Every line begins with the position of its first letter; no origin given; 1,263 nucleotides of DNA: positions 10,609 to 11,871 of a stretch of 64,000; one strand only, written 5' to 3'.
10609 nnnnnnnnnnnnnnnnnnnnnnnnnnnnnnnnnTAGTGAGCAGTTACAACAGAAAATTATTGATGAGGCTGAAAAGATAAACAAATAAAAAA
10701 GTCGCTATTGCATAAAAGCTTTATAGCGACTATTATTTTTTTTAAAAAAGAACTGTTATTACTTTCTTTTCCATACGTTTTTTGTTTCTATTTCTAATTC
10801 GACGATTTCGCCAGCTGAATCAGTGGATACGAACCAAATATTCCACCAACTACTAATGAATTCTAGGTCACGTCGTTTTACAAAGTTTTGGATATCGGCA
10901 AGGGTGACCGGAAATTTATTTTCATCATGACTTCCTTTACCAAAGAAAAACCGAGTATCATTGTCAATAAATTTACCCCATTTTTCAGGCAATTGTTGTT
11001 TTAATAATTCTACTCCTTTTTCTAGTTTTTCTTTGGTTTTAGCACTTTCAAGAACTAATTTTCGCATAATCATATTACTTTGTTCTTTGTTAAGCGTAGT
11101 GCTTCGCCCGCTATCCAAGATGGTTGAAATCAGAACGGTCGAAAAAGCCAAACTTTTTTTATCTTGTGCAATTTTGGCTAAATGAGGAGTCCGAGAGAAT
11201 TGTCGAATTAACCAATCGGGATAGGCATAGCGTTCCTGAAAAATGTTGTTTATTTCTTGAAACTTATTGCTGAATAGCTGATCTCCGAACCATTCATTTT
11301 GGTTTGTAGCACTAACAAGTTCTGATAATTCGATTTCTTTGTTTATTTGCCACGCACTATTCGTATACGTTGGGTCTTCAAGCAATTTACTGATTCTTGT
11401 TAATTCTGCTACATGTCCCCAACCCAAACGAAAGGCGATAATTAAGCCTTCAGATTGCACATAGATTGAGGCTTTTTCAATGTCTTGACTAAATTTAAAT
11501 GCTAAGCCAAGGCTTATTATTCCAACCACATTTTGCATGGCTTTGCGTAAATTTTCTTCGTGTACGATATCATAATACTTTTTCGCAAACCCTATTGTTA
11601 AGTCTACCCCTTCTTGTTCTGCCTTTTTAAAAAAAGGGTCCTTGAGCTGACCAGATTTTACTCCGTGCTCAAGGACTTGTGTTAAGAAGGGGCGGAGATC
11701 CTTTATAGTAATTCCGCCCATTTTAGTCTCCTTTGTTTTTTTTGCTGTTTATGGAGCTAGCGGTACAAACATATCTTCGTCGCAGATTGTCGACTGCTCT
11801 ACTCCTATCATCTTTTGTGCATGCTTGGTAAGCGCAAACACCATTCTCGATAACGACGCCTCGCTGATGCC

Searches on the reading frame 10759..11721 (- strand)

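Call 10: search_protein_families(library=pfam, proteins=[window:10759-11721:-], max_evalue=0.001)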
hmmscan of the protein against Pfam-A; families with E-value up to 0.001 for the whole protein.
window:10759-11721:- (320 aa): 1 family
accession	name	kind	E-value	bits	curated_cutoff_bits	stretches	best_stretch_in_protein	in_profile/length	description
PF19676.4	DUF6178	-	0.0001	21.3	25.5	1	54-118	302-367/561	Family of unknown function (DUF6178)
